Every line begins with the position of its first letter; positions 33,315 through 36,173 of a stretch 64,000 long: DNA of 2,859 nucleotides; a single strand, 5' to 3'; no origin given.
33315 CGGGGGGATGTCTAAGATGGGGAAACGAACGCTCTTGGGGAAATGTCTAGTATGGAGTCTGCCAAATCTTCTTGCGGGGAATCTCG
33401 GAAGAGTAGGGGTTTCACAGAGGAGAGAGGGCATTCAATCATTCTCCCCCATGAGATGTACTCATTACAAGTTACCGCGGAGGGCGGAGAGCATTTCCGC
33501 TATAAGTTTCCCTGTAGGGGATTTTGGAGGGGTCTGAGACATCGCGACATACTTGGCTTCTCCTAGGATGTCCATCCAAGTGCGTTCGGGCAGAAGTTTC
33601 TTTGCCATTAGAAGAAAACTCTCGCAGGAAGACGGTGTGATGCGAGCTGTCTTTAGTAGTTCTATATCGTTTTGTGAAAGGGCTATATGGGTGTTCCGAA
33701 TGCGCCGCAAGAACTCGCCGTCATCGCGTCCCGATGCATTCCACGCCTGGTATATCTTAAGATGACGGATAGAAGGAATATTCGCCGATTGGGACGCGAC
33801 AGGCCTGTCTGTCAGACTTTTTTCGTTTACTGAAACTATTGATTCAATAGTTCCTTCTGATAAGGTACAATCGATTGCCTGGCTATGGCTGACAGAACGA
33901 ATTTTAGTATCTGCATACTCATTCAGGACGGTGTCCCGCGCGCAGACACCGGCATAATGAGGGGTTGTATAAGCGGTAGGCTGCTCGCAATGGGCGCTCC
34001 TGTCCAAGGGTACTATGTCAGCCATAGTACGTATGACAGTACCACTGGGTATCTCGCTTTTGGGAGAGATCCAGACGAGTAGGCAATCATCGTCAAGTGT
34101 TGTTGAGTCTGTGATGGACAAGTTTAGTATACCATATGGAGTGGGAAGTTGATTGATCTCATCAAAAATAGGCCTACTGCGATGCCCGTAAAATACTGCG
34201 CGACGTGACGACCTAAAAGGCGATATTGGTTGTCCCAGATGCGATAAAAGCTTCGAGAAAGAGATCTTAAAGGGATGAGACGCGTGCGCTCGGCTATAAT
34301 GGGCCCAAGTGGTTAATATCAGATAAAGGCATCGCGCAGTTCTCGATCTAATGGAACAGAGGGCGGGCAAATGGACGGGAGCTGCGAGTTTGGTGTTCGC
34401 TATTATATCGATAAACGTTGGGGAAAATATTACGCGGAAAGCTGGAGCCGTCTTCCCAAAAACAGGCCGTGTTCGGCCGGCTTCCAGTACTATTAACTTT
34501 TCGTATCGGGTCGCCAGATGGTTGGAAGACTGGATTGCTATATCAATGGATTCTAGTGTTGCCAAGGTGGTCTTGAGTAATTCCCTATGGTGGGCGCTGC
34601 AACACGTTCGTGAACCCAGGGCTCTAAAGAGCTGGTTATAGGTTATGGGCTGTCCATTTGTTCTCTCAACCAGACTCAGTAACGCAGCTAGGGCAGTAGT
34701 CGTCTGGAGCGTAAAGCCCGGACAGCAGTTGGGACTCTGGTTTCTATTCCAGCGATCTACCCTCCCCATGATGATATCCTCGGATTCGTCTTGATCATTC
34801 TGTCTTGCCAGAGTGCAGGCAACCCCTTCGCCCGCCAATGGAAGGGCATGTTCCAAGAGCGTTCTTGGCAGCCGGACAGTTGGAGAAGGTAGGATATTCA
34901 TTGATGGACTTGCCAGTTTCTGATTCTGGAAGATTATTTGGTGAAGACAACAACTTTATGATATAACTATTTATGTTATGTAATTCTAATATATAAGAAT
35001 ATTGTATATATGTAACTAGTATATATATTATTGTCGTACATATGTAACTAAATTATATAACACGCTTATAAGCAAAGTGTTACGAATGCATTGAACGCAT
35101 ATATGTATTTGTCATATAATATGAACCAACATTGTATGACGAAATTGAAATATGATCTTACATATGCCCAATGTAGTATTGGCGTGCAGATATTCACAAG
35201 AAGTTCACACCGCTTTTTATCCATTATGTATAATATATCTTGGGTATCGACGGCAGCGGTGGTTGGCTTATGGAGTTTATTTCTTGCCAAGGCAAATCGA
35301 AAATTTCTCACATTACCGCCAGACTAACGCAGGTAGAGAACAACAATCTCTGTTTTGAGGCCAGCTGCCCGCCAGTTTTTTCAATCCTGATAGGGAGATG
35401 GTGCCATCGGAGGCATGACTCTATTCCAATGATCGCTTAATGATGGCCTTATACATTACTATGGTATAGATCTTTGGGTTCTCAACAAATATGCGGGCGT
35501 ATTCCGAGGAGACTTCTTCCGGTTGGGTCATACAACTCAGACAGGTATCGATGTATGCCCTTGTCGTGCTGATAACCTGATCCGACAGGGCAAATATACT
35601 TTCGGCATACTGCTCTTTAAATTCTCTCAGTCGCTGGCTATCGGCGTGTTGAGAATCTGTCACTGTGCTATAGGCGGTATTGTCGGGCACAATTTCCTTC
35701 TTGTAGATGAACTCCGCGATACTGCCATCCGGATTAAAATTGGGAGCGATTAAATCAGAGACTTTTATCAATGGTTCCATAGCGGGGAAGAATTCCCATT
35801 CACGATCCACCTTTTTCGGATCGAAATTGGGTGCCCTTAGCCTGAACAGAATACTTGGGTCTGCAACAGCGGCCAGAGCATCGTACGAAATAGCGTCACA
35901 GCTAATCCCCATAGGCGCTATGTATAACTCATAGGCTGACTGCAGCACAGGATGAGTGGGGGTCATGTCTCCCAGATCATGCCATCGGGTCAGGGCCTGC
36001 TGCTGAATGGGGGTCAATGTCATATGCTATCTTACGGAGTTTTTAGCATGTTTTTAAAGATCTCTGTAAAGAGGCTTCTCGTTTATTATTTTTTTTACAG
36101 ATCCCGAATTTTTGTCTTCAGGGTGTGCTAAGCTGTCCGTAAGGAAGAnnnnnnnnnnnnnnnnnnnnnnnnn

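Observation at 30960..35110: Plasmid-like maintenance and replication module: AT-rich repeats, parA-partner pair, iteron array, Rep-like gene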

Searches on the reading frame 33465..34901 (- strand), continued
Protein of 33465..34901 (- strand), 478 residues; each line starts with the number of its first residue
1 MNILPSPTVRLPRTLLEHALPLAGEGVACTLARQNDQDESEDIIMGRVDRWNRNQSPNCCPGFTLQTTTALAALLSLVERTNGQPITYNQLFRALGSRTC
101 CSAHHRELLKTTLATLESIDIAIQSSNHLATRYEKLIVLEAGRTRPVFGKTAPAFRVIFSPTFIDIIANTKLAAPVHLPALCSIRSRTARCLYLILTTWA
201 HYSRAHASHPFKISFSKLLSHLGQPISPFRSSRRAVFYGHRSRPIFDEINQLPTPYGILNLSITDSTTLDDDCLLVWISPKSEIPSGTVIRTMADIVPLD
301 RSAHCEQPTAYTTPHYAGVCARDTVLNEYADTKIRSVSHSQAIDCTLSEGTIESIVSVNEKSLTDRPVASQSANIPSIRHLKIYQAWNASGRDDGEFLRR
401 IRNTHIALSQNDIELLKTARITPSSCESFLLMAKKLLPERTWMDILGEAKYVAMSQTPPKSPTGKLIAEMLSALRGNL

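Call 44: fold_search(model_id=the predicted structure, library=pdb)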
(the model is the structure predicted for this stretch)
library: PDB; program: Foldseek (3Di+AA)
matches with E <= 10: 239; with E <= 0.001: 3
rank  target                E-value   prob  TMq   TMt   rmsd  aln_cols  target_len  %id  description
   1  5tbf_A                4.0e-06  1.00  0.33  0.51   8.7       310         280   11  Crystal structure of SeMet derivatives of domain2 and domain 3 of RctB (released 2017-04-12)
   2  5ubf_A                4.7e-06  1.00  0.30  0.45   9.2       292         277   10  Crystal structure of the RctB domains 2-3, RctB-155-483 (released 2017-01-11)
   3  5tbf_B                3.5e-05  1.00  0.31  0.49   8.8       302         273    9  Crystal structure of SeMet derivatives of domain2 and domain 3 of RctB (released 2017-04-12)
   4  7sgc_C                1.5e-03  1.00  0.29  0.54   7.8       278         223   12  Replication Initiator Protein REPE54 and cognate DNA sequence with terminal five prime phosphates. (released 2021-10-13)
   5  7ur0_C                1.7e-03  1.00  0.28  0.54   7.1       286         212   11  Isoreticular, interpenetrating co-crystal of Replication Initiator Protein REPE54 and scaffold-insert duplexes (21mer  (released 2023-04-26)
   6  9yzk_C                2.5e-03  1.00  0.29  0.52   7.2       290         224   12  Isoreticular co-crystal 1 with symmetrical expanded duplex (42mer) containing insert sequence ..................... (released 2026-02-18)
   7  7ufx_C                2.7e-03  1.00  0.27  0.53   7.2       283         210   11  Isoreticular, interpenetrating co-crystal of Replication Initiator Protein REPE54 and scaffold-insert duplexes (21mer  (released 2023-03-29)
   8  7u6k_C                3.1e-03  1.00  0.28  0.53   7.3       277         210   11  Isoreticular, interpenetrating co-crystal of Replication Initiator Protein REPE54 and symmetrical expanded duplex (31m (released 2023-03-29)
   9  8tis_C                4.8e-03  1.00  0.28  0.54   7.1       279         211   12  Isoreticular, interpenetrating co-crystal of Replication Initiator Protein REPE54 and symmetrical expanded duplex (31m (released 2023-08-02)
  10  7uxy_C                8.2e-03  1.00  0.29  0.55   7.0       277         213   12  Isoreticular, interpenetrating co-crystal of protein variant Replication Initiator Protein REPE54 (L53G,Q54G,E55G) and (released 2023-05-17)
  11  8cli_A                1.1e-01  0.54  0.11  0.10  13.7       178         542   11  TFIIIC TauB-DNA monomer (released 2023-06-21)
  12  8xak_C                3.4e-01  0.08  0.08  0.08  18.5       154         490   13  Structure of Pif1-G4 complex (released 2024-07-31)
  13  9gc3_A                4.3e-01  0.28  0.11  0.10  30.0       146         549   14  yeast TFIIIC TauB subcomplex bound to a tRNA gene (released 2024-11-27)
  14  3pu9_A                7.7e-01  0.04  0.11  0.17  18.4       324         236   10  Crystal structure of serine/threonine phosphatase Sphaerobacter thermophilus DSM 20745 (released 2010-12-22)
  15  9mnh_A                7.7e-01  0.02  0.07  0.07  26.2       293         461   12  Angavokely virus (AngV) fusion (F) protein ectodomain in pre-fusion conformation (released 2025-03-12)
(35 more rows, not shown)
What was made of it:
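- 33465..34901 (-): rep: a 478-aa initiator. Residues 1-60 form an N-terminal beta extension, about 60-175 form WH1, about 176-290 form WH2, 295-372 are a disordered linker, and 375-478 form a conserved helical domain. Foldseek PDB: RctB domains 2-3 at E 4e-6 and RepE54 at E 1.5e-3, with the next non-initiator at E 0.1 (call 44).
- On Iteron-type plasmid initiators (WH1-WH2; Rep_3, RepE, pi, RctB core): The ten best Foldseek PDB matches are RctB domains 2-3 and RepE54, aligned over 277-310 columns (call 44).
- Closest known: RepE of the F plasmid and other Rep_3. Same: The model has tandem WH1-WH2 domains that align over the whole of RepE54 (call 44).
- Closest known: RctB, the initiator of Vibrio cholerae chromosome 2. 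Same: It is the best structural match (E 4e-6) over its domains 2-3, which are the plasmid-Rep-like WH pair (call 44).
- The ten best PDB matches are all replication initiators aligned over both WH domains, followed by a gap in E-value from 8e-3 to 0.1 (call 44). The best structural match is RctB domains 2-3 (call 44).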

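Call 45: find_related_loci(query=A1, collection=metagenome_contigs, flank=10000)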
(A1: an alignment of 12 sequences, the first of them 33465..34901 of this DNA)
Query A1 (478 aa) in metagenome_contigs; peptide patterns used: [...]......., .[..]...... (x = any residue, [..] = any of these).
149 stretches matched a pattern; 2 encode a relative of the query (tblastn E <= 1e-3); 2 distinct loci.
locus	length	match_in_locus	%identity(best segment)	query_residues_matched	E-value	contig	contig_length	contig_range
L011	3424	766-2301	48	1-475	2e-144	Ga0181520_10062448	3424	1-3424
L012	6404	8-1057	47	116-476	4e-98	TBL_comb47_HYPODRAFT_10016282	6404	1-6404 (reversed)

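Call 47: find_encoding_contigs(protein=P0001, flank=10000, max_places=4)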
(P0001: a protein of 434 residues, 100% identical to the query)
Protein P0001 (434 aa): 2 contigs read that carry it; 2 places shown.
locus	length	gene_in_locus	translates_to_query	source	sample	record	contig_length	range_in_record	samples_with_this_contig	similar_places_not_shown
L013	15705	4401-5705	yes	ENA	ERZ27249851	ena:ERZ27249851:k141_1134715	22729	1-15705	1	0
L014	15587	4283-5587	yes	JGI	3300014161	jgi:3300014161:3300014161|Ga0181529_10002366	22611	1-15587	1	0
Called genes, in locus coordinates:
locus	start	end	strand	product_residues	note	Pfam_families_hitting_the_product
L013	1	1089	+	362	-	?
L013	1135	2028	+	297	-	-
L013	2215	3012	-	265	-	PF18818:MPTase-PolyVal (weak)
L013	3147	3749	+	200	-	-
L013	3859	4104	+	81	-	-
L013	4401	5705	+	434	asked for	-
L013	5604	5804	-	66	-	-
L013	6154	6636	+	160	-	-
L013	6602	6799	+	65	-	-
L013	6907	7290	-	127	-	-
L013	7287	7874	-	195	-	PF01656:CbiA, PF02374:ArsA_ATPase (weak), PF09140:MipZ (faint), PF10609:ParA, PF13614:AAA_31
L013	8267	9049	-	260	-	-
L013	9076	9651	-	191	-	-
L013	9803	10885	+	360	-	PF00437:T2SSE, PF13401:AAA_22 (weak)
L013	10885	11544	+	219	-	-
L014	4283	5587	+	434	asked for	-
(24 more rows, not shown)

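Call 48: find_encoding_contigs(protein=P0002, flank=10000, max_places=2)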
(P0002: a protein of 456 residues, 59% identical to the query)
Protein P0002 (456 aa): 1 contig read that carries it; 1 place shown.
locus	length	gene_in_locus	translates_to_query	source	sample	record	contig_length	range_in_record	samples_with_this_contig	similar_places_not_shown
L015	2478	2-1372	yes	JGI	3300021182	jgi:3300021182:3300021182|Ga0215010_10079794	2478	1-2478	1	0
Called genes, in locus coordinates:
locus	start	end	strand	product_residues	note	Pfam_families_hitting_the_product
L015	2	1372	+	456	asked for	?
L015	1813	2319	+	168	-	-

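Call 77: search_protein_families(library=pfam, proteins=[P0042, P0053, P0073, P0086, P0097, P0108, P0124, P0131, P0072, P0095], max_evalue=0.01)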
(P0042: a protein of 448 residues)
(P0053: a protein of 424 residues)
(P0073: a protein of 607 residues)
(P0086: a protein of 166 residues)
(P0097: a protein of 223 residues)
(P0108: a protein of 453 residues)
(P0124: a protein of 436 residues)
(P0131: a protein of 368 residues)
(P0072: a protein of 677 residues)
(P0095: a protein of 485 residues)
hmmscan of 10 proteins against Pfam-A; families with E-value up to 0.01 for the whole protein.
P0042 (448 aa): 0 families

P0053 (424 aa): 0 families

P0073 (607 aa): 0 families

P0086 (166 aa): 0 families

P0097 (223 aa): 0 families

P0108 (453 aa): 0 families

P0124 (436 aa): 0 families

P0131 (368 aa): 0 families

P0072 (677 aa): 0 families

P0095 (485 aa): 0 families
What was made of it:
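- Tried and rejected: Pfam on ten profile-search hits, most matching only the Rep C-terminal region, found no families, so that domain's role is unknown (call 77).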

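Call 78: search_protein_families(library=pfam, proteins=[P0018, P0019, P0022, P0025, P0027, P0030, P0031, P0032, P0035, P0037], max_evalue=0.01)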
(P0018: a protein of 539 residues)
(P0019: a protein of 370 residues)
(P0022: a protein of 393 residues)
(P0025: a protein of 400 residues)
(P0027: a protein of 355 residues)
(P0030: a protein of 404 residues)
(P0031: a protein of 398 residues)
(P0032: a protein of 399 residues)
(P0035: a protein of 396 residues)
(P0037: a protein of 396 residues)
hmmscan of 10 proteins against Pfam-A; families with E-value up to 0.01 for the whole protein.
P0018 (539 aa): 1 family
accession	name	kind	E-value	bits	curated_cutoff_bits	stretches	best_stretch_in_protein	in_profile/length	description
PF01051.27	Rep3_N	-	4.1e-05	24.4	22.4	1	59-198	17-139/141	Initiator Replication protein, WH1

P0019 (370 aa): 0 families

P0022 (393 aa): 0 families

P0025 (400 aa): 1 family
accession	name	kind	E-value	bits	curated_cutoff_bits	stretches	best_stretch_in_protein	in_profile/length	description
PF01051.27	Rep3_N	-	0.00028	21.7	22.4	1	64-202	20-139/141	Initiator Replication protein, WH1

P0027 (355 aa): 0 families

P0030 (404 aa): 0 families

P0031 (398 aa): 1 family
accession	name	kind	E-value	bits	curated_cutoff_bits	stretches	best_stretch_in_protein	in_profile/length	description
PF01051.27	Rep3_N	-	0.00016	22.5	22.4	1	68-200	16-140/141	Initiator Replication protein, WH1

P0032 (399 aa): 1 family
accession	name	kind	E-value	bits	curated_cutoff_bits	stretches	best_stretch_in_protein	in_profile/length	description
PF01051.27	Rep3_N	-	0.0065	17.3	22.4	0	60-139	16-91/141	Initiator Replication protein, WH1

P0035 (396 aa): 0 families

P0037 (396 aa): 0 families
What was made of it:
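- On Iteron-type plasmid initiators (WH1-WH2; Rep_3, RepE, pi, RctB core): P0018 (24.4 bits) and P0031 (22.5 bits) exceed the 22.4-bit cutoff over the stretch aligned to WH1 (call 78).
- Closest known: RepE of the F plasmid and other Rep_3. Same: Remote homologues reach the Rep3_N threshold (call 78).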

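Call 92: list_cluster_members(proteins=[P0001, P0010, P0013, P0016, P0018, P0019, P0022, P0025, P0031, P0044])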
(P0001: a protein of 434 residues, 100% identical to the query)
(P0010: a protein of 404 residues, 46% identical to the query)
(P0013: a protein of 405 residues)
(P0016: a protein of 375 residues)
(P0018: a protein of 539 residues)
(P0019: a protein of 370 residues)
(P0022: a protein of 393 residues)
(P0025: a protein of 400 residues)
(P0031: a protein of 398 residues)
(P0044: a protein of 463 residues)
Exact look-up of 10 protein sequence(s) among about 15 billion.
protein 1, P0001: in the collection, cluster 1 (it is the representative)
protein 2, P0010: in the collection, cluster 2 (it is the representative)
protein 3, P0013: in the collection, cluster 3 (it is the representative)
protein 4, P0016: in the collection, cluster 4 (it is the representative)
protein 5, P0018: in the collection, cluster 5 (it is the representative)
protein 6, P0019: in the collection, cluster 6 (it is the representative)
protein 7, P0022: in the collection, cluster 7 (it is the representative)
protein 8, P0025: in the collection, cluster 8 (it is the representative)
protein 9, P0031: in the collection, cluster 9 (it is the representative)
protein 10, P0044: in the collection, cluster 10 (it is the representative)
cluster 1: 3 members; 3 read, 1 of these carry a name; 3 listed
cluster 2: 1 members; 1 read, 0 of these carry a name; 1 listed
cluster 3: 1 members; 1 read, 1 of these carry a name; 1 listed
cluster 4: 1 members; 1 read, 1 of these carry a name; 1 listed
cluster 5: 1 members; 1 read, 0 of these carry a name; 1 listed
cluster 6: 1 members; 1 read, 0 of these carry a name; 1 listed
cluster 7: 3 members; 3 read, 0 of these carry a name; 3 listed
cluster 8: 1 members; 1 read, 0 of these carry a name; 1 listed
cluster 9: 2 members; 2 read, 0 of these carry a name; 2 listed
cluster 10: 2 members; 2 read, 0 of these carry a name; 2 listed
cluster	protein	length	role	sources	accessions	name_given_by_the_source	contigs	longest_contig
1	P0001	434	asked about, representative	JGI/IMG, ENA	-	-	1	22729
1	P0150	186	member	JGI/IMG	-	hypothetical protein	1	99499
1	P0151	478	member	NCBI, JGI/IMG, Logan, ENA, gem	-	-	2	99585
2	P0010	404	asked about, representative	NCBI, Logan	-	-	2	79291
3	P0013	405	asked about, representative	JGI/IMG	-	hypothetical protein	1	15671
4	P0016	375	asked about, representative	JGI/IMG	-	hypothetical protein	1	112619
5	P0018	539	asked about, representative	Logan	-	-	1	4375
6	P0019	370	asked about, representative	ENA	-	-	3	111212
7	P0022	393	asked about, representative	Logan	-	-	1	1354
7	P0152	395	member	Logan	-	-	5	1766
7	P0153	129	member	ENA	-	-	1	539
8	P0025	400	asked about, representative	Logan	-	-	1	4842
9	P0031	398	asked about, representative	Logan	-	-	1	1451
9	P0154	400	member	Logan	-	-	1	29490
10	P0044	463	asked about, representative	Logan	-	-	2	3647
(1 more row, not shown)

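Call 93: search_dna_similar(query=P0018, collection=plasmids, mode=protein, max_evalue=0.001, max_rows=15)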
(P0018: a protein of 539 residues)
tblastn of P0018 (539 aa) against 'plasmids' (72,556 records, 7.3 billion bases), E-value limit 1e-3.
No match.

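Call 94: search_dna_similar(query=P0016, collection=plasmids, mode=protein, max_evalue=0.001, max_rows=15)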
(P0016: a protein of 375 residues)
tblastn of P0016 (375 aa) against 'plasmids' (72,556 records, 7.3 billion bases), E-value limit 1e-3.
No match.
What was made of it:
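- Tried and rejected: Remote family members P0018 and P0016 also found none (calls 93, 94).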

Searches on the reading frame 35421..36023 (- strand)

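Call 7: search_protein_families(library=pfam, proteins=[window:35421-36023:-], max_evalue=0.1)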
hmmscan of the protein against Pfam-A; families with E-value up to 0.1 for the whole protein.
window:35421-36023:- (200 aa): 1 family
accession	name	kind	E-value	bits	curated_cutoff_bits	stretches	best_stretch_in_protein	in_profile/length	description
PF14918.11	MTBP_N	-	0.0024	17.8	30.1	1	122-173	115-166/254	MDM2-binding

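Call 11: search_protein_families(library=ncbifam, proteins=[window:35421-36023:-], max_evalue=0.1)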
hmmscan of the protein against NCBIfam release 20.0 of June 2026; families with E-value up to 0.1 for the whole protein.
window:35421-36023:- (200 aa): 1 family
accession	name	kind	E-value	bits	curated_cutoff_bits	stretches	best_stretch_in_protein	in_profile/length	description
NF033194.1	lipo_EMYY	hypoth_equivalog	0.00018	20.8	100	1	108-182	80-152/292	EMYY motif lipoprotein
